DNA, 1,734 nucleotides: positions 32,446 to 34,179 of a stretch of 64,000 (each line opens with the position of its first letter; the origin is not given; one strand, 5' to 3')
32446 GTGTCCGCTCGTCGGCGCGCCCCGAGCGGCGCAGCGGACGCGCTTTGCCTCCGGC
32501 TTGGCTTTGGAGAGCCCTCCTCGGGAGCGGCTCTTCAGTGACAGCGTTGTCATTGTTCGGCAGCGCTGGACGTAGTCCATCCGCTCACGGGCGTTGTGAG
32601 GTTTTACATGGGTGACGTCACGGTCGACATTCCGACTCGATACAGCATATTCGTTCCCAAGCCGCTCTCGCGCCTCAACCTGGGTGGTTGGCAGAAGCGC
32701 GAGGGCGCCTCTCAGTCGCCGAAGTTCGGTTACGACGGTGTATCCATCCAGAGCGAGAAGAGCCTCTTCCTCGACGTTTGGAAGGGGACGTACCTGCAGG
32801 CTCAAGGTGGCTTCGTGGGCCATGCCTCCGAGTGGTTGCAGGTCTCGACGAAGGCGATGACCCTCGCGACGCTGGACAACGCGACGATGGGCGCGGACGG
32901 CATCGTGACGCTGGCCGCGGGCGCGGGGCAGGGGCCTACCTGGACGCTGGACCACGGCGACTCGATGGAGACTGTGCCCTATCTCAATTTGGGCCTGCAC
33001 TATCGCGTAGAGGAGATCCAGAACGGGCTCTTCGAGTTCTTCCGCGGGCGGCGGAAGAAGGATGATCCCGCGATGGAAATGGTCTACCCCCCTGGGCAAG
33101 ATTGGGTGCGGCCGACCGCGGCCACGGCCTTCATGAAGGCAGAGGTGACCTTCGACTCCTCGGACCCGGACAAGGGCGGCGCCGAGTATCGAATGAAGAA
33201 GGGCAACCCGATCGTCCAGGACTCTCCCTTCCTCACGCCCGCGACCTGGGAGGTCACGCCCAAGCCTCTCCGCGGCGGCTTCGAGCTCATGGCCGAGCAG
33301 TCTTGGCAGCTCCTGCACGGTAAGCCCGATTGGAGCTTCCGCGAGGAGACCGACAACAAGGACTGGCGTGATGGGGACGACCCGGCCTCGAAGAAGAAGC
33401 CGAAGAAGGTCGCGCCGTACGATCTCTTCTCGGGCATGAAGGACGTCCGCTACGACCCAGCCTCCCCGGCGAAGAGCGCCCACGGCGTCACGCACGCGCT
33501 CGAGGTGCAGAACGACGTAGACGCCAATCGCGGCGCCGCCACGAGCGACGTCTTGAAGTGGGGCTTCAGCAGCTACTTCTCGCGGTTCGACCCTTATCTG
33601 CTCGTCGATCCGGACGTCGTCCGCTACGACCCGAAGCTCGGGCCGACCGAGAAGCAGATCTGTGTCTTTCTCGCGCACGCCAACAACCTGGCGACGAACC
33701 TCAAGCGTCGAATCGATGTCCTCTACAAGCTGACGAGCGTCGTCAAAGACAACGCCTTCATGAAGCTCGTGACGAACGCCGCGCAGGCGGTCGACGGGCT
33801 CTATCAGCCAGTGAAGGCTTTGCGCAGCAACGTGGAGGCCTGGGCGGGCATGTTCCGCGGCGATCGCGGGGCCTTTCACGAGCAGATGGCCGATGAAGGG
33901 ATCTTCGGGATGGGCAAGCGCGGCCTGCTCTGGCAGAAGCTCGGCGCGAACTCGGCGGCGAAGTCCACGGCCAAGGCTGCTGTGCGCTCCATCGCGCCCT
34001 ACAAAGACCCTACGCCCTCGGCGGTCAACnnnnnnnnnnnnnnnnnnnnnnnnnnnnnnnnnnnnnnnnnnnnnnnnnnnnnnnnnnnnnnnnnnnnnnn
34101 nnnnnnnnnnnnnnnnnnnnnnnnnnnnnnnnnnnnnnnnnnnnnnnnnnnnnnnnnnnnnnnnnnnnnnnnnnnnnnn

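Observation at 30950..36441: Split, orphan VgrG-like spike locus: truncated vgrG followed by a 1281-aa protein carrying the missing spike beta-helix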

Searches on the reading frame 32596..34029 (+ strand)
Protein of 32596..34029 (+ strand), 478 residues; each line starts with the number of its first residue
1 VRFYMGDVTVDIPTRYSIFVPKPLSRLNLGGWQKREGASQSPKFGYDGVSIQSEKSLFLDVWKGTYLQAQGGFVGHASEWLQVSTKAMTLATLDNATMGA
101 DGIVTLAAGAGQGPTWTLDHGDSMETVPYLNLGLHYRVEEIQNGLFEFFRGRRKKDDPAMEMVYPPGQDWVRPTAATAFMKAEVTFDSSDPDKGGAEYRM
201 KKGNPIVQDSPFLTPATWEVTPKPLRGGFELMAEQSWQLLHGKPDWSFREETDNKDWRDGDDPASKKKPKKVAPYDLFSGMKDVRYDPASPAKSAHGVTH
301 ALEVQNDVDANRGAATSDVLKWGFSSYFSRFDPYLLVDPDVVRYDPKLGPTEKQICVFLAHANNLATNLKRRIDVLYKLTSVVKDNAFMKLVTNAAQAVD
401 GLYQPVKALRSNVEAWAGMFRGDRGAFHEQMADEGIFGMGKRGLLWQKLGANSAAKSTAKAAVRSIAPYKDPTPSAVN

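Call 41: predict_structure(alignment_id=A4)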
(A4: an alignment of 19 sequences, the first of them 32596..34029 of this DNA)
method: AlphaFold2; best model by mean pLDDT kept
length: 478 residues; sequences in the alignment: 19
mean_pLDDT: 47.2   pTM: 0.32
mean pLDDT of the five models: 47.2, 43.9, 43.5, 38.7, 36.2
residues with pLDDT >= 90: 0; 70-90: 55; 50-70: 126; < 50: 297
segments of 3 or more residues with pLDDT < 50: 1-17, 21-26, 30-49, 60-210, 212-222, 292-294, 296-300, 322-332, 383-386, 407-419, 422-443, 452-478
pLDDT, mean of each block of 10 residues (from residue 1): 28 45 49 38 43 51 38 34 32 40 40 27 30 30 39 40 43 40 31 34 38 42 55 70 66 78 71 66 52 48 53 54 41 60 76 80 73 60 50 56 49 46 42 42 49 37 26 33
secondary structure, 60 per line:
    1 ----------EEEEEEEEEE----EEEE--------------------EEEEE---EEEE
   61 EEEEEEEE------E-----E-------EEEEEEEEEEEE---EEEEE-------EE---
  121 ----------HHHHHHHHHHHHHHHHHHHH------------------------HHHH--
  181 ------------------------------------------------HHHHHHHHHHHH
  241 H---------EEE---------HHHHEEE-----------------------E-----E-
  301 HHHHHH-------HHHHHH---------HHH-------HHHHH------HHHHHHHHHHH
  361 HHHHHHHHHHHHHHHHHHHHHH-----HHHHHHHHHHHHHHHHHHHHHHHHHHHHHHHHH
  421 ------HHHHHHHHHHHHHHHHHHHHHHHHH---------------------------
elements in order: E11-20 E25-28 E49-53 E57-68 E89-100 E104-108 H131-150 H175-178 H229-241 E251-253 H263-266 E267-269 H301-306 H314-319 H339-343 H350-382 H388-420 H427-451
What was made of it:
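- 33061..34005 (+): Conserved, mostly helical region (aa ~156-470) with invariant motifs GGFE, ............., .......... and DE. Function unknown; candidate payload. AlphaFold model of low confidence, pLDDT 47 (call 41).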
